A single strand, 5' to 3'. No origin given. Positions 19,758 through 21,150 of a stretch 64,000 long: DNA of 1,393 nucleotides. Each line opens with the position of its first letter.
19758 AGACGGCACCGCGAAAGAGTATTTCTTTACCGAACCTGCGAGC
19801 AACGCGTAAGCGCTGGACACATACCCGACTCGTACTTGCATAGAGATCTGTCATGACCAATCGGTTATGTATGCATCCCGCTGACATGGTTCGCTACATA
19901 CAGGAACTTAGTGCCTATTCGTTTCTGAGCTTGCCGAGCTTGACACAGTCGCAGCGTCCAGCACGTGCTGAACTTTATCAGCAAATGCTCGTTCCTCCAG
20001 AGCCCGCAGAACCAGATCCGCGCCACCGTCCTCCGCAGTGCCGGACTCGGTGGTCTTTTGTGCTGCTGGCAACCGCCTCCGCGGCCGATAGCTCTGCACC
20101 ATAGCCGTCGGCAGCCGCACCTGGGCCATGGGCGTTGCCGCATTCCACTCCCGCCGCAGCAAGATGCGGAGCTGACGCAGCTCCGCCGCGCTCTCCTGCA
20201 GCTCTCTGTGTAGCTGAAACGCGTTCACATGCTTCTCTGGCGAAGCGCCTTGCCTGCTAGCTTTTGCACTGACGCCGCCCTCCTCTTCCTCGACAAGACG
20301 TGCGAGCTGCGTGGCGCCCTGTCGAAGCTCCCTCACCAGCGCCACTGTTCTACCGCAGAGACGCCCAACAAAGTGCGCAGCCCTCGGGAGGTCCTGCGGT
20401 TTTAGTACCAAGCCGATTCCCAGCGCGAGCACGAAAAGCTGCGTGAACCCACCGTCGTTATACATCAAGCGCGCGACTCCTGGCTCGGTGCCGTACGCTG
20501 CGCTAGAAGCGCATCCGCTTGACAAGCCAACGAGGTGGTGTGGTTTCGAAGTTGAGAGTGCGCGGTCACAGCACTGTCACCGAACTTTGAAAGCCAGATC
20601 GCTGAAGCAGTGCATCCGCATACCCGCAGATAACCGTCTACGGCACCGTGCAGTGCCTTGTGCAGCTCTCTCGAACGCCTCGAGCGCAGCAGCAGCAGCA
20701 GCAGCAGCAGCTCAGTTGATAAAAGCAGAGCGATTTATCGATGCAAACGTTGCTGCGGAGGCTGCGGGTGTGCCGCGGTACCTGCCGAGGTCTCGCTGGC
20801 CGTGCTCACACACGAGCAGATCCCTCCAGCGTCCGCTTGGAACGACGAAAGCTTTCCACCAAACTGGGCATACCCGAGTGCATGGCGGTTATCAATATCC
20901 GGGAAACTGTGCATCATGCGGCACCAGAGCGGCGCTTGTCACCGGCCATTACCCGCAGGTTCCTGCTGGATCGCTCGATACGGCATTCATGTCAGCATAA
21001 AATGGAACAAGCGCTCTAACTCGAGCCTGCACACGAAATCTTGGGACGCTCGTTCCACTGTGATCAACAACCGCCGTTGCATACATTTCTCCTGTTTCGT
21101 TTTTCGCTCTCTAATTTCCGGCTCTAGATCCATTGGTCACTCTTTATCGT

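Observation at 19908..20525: Nuclear ORF colinear with bacterial TatB from its start codon, with no presequence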

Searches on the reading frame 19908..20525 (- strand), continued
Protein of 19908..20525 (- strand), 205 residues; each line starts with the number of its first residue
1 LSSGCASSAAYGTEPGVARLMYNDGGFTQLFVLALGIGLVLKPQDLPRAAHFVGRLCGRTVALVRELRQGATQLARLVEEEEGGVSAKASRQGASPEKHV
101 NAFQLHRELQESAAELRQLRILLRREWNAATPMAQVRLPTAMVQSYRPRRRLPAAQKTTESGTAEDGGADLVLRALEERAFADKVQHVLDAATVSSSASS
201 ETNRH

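Call 45: search_protein_families(library=ncbifam, proteins=[P0004, P0005, P0006, P0009, P0010, P0013, P0014, P0022, P0007, P0011], max_evalue=1)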
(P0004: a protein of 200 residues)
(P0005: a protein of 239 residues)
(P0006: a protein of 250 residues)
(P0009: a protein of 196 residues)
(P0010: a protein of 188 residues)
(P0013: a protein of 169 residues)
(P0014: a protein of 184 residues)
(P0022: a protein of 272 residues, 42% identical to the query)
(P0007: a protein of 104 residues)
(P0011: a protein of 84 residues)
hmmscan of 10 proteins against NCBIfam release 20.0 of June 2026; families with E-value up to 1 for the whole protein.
P0004 (200 aa): 0 families

P0005 (239 aa): 3 families
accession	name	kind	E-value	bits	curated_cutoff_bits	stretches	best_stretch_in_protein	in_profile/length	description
TIGR01410.1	tatB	equivalog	0.0014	19.1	56.5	1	4-49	2-47/80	Sec-independent protein translocase protein TatB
NF046118.1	T4SS_BAB2_0123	subfamily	0.013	15.8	100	1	65-104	74-114/145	BAB2_0123 family type IV secretion system effector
NF011430.0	PRK14861.1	subfamily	0.23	11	62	1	1-36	1-36/61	twin arginine translocase protein A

P0006 (250 aa): 8 families
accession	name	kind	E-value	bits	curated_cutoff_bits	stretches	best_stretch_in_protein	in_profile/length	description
TIGR01410.1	tatB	equivalog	0.00016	22.1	56.5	1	10-68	8-64/80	Sec-independent protein translocase protein TatB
NF001212.0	PRK00182.1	equivalog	0.007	16.7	195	1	8-130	8-132/165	Sec-independent protein translocase subunit TatB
NF002377.0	PRK01371.1-4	equivalog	0.022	15.2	96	1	4-50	3-49/119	sec-independent translocase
NF046118.1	T4SS_BAB2_0123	subfamily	0.076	13.2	100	1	58-111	76-129/145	BAB2_0123 family type IV secretion system effector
NF002706.0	PRK02507.1-5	equivalog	0.091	12.2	596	1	55-131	58-200/469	proton extrusion protein PcxA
NF003400.0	PRK04654.1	equivalog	0.11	12.3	211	1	14-94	13-91/214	sec-independent translocase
NF011429.0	PRK14857.1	equivalog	0.19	12.2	77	0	2-36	3-37/91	TatA/E family twin arginine-targeting protein translocase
NF002376.0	PRK01371.1-3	equivalog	0.37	11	181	0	4-51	4-51/179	Sec-independent protein translocase protein TatB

P0009 (196 aa): 0 families

P0010 (188 aa): 7 families
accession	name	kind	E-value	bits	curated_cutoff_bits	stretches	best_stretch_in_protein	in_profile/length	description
NF002377.0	PRK01371.1-4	equivalog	0.00031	21.1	96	1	6-62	8-57/119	sec-independent translocase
NF002376.0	PRK01371.1-3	equivalog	0.00071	19.9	181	1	8-51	11-53/179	Sec-independent protein translocase protein TatB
NF011429.0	PRK14857.1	equivalog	0.0026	18.2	77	1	3-58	7-61/91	TatA/E family twin arginine-targeting protein translocase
TIGR01410.1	tatB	equivalog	0.0035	17.8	56.5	1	8-42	9-42/80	Sec-independent protein translocase protein TatB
NF011430.0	PRK14861.1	subfamily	0.0041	16.6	62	1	3-33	6-36/61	twin arginine translocase protein A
TIGR01411.1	tatAE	subfamily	0.02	14.5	53.9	1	3-35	3-35/47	twin-arginine translocase TatA/TatE family subunit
TIGR03363.1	VI_chp_8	equivalog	0.065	12.9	160.85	1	41-145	175-281/353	type VI secretion system protein TssA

P0013 (169 aa): 0 families

P0014 (184 aa): 0 families

P0022 (272 aa): 4 families
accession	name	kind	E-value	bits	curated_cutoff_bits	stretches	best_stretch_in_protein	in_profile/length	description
TIGR01410.1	tatB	equivalog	1.4e-05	25.5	56.5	1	2-66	1-65/80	Sec-independent protein translocase protein TatB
NF002377.0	PRK01371.1-4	equivalog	0.019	15.4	96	1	1-48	1-48/119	sec-independent translocase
NF001212.0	PRK00182.1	equivalog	0.36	11.1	195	1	3-29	4-30/165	Sec-independent protein translocase subunit TatB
NF002376.0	PRK01371.1-3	equivalog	0.45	10.8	181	1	4-46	5-47/179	Sec-independent protein translocase protein TatB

P0007 (104 aa): 13 families
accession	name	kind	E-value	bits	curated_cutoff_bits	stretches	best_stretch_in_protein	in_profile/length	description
TIGR01410.1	tatB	equivalog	9.7e-19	67.7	56.5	1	2-76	1-75/80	Sec-independent protein translocase protein TatB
NF002377.0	PRK01371.1-4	equivalog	1.9e-11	44.4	96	1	1-88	1-82/119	sec-independent translocase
NF011429.0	PRK14857.1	equivalog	3.3e-09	37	77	1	2-68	4-70/91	TatA/E family twin arginine-targeting protein translocase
NF003400.0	PRK04654.1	equivalog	3.3e-08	33.6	211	1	1-66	1-63/214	sec-independent translocase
NF001212.0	PRK00182.1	equivalog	9.1e-08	32.6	195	1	3-82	4-85/165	Sec-independent protein translocase subunit TatB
NF002374.0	PRK01371.1-1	equivalog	1.7e-06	28.5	162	1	3-45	4-46/152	sec-independent translocase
NF011430.0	PRK14861.1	subfamily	2.7e-06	26.8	62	1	3-45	4-46/61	twin arginine translocase protein A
TIGR01411.1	tatAE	subfamily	7.4e-06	25.5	53.9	1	6-37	4-35/47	twin-arginine translocase TatA/TatE family subunit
NF047941.1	TatB_Rickett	equivalog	4.4e-05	23.6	75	1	1-69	1-65/84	Sec-independent protein translocase subunit TatB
NF002376.0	PRK01371.1-3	equivalog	5.8e-05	23.4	181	1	3-47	4-48/179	Sec-independent protein translocase protein TatB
NF002375.0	PRK01371.1-2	equivalog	0.00073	19.8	137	1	1-54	1-51/137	sec-independent translocase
NF001854.0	PRK00575.1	equivalog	0.0022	18.6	72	1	7-48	7-48/94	Sec-independent protein translocase subunit TatA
NF002960.0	PRK03625.1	equivalog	0.047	13.9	92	1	1-39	1-35/67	twin-arginine translocase subunit TatE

P0011 (84 aa): 12 families
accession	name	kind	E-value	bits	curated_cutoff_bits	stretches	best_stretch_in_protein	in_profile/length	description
TIGR01410.1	tatB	equivalog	7.8e-16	58.4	56.5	1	3-66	2-66/80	Sec-independent protein translocase protein TatB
NF047941.1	TatB_Rickett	equivalog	9.2e-09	35.4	75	1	1-59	1-55/84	Sec-independent protein translocase subunit TatB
NF011429.0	PRK14857.1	equivalog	1.3e-07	31.9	77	1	3-77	5-79/91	TatA/E family twin arginine-targeting protein translocase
NF011430.0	PRK14861.1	subfamily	2.7e-06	26.7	62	1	2-51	3-49/61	twin arginine translocase protein A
NF002377.0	PRK01371.1-4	equivalog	3.2e-06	27.5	96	1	1-49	1-49/119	sec-independent translocase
NF003400.0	PRK04654.1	equivalog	2e-05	24.5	211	1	1-57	1-50/214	sec-independent translocase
NF001212.0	PRK00182.1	equivalog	3.5e-05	24.2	195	1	3-32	4-33/165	Sec-independent protein translocase subunit TatB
NF002376.0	PRK01371.1-3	equivalog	0.00023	21.5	181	1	4-49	5-50/179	Sec-independent protein translocase protein TatB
TIGR01411.1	tatAE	subfamily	0.00087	18.8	53.9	1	3-38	1-36/47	twin-arginine translocase TatA/TatE family subunit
NF002374.0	PRK01371.1-1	equivalog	0.0012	19.2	162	1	3-50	4-51/152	sec-independent translocase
TIGR03024.1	arch_PEF_CTERM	domain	0.044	14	23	1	9-20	9-20/25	PEF-CTERM sorting domain-containing protein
NF001854.0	PRK00575.1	equivalog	0.061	14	72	1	6-48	6-48/94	Sec-independent protein translocase subunit TatA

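Call 47: search_solved_structures(query=A2, max_evalue=10, show_alignments=1)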
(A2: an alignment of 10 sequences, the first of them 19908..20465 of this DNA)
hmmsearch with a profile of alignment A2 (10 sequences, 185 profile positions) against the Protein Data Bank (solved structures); distinct sequences matched with E-value up to 10: 20.
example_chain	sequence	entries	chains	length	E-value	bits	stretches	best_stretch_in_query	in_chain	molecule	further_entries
9e03_B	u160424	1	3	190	0.00084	22.6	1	9-65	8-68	Twin-arginine translocase B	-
9e07_F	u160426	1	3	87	0.0059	19.8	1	7-73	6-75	Sec-independent protein translocase protein TatA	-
9dzz_B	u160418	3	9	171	0.0099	19.1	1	4-132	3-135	Sec-independent protein translocase protein TatB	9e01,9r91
2mi2_A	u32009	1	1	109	0.016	18.4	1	4-93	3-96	Sec-independent protein translocase protein TatB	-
2l16_A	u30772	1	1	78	0.03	17.5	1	1-36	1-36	Sec-independent protein translocase protein tatAd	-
9dgv_a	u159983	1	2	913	0.039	17.1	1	44-110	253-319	Trafficking protein, kinesin binding 2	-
6wcj_B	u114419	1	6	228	0.19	14.9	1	80-172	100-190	Clathrin light chain B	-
5uft_A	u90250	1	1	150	0.2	14.8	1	35-63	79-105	Nitrogen-fixing NifU-like, N-terminal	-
7b7o_A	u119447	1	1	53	0.23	14.6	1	6-44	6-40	Sec-independent protein translocase protein TATA, chloroplastic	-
7zet_A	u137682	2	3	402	0.33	14.1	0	62-90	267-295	Clusterin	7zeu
7x5d_A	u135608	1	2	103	0.48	13.6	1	43-97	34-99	Lamin-A/C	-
1mz9_A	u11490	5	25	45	0.54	13.4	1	70-102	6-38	cartilage oligomeric matrix protein | Cartilage Oligomerization matrix protein (coiled-coil domain)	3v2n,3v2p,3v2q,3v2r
1fbm_A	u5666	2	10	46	0.56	13.4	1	70-102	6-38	PROTEIN (CARTILAGE OLIGOMERIC MATRIX PROTEIN) | CARTILAGE OLIGOMERIC MATRIX PROTEIN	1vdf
6e6a_B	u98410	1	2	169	1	12.5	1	69-105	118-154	Inclusion membrane protein A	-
6e7e_A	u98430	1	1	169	1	12.5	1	69-105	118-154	Inclusion membrane protein A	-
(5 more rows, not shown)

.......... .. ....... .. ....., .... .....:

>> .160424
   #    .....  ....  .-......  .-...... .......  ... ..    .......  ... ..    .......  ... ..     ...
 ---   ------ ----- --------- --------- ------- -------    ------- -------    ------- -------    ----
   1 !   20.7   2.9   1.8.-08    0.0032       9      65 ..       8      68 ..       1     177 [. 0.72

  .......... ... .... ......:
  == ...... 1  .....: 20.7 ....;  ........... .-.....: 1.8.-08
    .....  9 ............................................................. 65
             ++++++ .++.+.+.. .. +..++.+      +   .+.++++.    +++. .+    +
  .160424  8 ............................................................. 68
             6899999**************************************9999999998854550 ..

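Call 48: find_encoding_contigs(protein=P0009, flank=8000, max_places=2)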
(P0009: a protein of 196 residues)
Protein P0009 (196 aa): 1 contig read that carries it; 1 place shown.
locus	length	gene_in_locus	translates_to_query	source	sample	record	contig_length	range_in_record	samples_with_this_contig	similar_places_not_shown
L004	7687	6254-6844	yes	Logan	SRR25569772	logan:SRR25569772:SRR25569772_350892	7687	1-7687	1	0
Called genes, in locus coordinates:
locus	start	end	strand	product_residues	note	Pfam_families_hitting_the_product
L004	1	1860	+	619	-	?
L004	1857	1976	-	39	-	-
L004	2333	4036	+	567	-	PF02338:OTU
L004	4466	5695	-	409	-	PF01209:Ubie_methyltran, PF13489:Methyltransf_23, PF05175:MTS (faint), PF13847:Methyltransf_31, PF08241:Methyltransf_11, PF08242:Methyltransf_12, PF13649:Methyltransf_25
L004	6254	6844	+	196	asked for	-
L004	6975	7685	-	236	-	?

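Call 49: find_encoding_contigs(protein=P0022, flank=8000, max_places=2)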
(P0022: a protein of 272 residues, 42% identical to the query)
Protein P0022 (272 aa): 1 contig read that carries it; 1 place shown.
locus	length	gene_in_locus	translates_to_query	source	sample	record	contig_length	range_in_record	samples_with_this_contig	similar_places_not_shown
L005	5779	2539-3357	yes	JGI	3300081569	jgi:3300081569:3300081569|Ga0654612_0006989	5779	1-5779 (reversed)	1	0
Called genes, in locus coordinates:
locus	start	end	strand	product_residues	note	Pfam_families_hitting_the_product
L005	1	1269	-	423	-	?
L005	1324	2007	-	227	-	-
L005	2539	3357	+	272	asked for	-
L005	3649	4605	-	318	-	PF00044:Gp_dh_N, PF02800:Gp_dh_C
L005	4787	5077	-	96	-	PF00121:TIM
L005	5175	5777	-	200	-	?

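Call 50: find_encoding_contigs(protein=P0014, flank=8000, max_places=2)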
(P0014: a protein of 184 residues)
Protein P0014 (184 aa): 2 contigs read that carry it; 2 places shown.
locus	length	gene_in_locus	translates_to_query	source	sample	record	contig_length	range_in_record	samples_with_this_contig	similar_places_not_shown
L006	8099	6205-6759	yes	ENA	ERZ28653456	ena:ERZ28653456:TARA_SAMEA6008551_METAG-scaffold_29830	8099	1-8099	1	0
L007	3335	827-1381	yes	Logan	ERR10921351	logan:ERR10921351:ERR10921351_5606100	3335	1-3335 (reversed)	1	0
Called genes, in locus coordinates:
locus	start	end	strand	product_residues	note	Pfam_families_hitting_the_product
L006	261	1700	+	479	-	PF02338:OTU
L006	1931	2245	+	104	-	-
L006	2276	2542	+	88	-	-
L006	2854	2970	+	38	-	-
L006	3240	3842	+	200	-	-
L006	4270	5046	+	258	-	-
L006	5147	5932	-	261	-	PF00498:FHA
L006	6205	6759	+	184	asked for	-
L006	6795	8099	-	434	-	?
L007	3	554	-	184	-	?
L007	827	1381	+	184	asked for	-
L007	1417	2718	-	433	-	-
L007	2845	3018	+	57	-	-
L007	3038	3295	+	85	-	-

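Call 51: list_cluster_members(proteins=[L005:3649-4605:-, L005:1324-2007:-, L004:4466-5695:-, L004:2333-4036:+, L006:5147-5932:-, L006:261-1700:+, L007:1417-2718:-, P0007, P0008, P0012])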
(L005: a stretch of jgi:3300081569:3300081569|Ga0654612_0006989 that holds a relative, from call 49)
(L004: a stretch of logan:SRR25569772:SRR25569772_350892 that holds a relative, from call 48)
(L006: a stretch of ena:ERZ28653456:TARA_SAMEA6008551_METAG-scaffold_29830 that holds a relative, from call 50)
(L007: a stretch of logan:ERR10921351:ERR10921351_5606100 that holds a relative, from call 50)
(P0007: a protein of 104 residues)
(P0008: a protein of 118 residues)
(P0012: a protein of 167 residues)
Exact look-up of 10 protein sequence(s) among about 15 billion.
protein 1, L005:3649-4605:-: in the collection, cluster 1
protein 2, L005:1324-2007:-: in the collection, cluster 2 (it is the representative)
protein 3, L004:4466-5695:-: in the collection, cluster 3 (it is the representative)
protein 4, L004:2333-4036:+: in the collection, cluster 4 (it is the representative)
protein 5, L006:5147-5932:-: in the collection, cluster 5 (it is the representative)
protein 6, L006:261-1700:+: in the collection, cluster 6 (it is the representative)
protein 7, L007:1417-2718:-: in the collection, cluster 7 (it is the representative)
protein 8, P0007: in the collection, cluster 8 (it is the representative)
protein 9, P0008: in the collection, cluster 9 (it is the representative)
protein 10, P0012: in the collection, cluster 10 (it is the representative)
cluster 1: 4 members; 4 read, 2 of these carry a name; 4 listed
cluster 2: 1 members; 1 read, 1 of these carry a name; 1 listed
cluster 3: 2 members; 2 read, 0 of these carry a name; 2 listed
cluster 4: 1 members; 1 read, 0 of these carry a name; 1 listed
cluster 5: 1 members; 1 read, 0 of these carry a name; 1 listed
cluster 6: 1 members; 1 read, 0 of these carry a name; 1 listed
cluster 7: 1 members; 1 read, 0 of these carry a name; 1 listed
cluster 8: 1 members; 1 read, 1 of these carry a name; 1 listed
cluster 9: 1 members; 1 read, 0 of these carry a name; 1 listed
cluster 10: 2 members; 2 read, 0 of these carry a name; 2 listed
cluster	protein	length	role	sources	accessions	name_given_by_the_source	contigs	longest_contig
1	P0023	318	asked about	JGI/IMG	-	glyceraldehyde 3-phosphate dehydrogenase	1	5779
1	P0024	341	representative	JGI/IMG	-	glyceraldehyde 3-phosphate dehydrogenase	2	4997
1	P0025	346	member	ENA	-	-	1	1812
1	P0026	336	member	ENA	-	-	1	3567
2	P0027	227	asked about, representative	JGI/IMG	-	hypothetical protein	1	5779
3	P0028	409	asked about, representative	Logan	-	-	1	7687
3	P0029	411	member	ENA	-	-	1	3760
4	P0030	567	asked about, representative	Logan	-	-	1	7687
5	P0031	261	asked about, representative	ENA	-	-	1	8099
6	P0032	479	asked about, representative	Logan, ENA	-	-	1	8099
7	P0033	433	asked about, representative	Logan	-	-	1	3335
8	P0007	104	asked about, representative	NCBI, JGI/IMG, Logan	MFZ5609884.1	MAG: Sec-independent protein translocase protein TatB [Pseudomonadota bacterium] | sec-independent protein translocase protein TatB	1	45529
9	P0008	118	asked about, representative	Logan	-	-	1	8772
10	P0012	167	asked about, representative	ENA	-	-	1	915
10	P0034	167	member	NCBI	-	-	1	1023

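Call 64: predict_structure(alignment_id=A2)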
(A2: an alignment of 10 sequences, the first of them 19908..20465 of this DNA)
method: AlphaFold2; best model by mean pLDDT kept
length: 185 residues; sequences in the alignment: 10
mean_pLDDT: 69.3   pTM: 0.27
mean pLDDT of the five models: 69.3, 66.1, 65.6, 64.7, 62.6
residues with pLDDT >= 90: 10; 70-90: 96; 50-70: 36; < 50: 43
segments of 3 or more residues with pLDDT < 50: 72-75, 114-146
pLDDT, mean of each block of 10 residues (from residue 1): 70 84 78 87 88 82 56 50 82 90 76 47 45 41 54 84 81 61 53
secondary structure, 60 per line:
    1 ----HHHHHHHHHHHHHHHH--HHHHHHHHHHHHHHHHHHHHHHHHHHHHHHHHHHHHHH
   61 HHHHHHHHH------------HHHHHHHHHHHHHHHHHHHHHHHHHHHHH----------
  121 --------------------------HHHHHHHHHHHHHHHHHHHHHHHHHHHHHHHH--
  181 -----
elements in order: H5-20 H23-69 H82-110 H147-178

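Call 66: fold_search(model_id=the predicted structure, library=pdb)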
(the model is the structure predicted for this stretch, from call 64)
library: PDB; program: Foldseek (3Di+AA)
matches with E <= 10: 1; with E <= 0.001: 0
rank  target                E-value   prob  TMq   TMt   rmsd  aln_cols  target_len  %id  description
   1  3k2s_A                3.3e+00  0.03  0.17  0.13  37.4       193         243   18  Solution structure of double super helix model (released 2010-04-07)

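Call 72: find_encoding_contigs(protein=P0013, flank=3000, max_places=2)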
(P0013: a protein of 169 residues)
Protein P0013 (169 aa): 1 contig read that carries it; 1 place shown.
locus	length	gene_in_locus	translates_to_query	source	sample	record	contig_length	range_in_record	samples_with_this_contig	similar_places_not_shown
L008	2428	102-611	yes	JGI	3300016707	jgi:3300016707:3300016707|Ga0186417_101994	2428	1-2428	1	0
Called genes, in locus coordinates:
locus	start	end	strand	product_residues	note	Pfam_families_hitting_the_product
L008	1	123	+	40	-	?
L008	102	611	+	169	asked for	-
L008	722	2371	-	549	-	PF03062:MBOAT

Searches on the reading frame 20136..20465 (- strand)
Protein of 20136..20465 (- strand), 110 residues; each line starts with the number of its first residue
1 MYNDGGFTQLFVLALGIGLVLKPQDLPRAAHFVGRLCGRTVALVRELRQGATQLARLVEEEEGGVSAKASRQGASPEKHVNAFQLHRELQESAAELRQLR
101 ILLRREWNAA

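Call 53: find_homologous_proteins(query=A5, max_evalue=0.001)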
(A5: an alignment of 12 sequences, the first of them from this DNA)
Query A5 (12 sequences) (110 aa, profile of the alignment): 7 proteins with E <= 0.001 among 7158 candidates.
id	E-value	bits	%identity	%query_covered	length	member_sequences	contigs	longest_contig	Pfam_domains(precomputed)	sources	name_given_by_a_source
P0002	2.0e-30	123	65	100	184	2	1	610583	-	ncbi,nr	ncbi:hypothetical protein CCYA_CCYA10G2964 [Cyanidiococcus yangmingshanensis]|nr:hypothetical protei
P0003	2.7e-30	122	61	100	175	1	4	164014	-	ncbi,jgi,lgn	jgi:Sec-independent protein translocase protein TatA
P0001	9.0e-30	121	100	100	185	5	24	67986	-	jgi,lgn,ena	jgi:Sec-independent protein translocase protein TatA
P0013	7.4e-21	92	36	43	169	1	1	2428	-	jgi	-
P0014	1.8e-20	91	37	39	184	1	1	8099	-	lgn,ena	-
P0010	1.8e-19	88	43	43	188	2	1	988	-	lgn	-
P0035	7.7e-5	41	26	35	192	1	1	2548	PF02416.22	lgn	-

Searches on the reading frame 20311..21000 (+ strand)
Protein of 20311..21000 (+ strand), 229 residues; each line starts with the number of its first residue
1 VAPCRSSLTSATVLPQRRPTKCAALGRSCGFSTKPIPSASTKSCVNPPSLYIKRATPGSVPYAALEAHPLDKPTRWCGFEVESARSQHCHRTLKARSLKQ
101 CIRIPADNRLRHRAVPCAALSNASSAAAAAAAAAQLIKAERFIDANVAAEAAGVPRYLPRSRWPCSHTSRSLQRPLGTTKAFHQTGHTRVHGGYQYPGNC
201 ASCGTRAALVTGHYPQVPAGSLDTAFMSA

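Call 4: search_protein_families(library=pfam, proteins=[window:20311-21000:+], max_evalue=10)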
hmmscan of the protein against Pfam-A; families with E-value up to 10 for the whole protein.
window:20311-21000:+ (229 aa): 1 family
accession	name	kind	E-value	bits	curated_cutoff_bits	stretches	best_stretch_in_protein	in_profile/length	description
PF15324.11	TALPID3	-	0.74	8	27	1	114-149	56-91/1261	Hedgehog signalling target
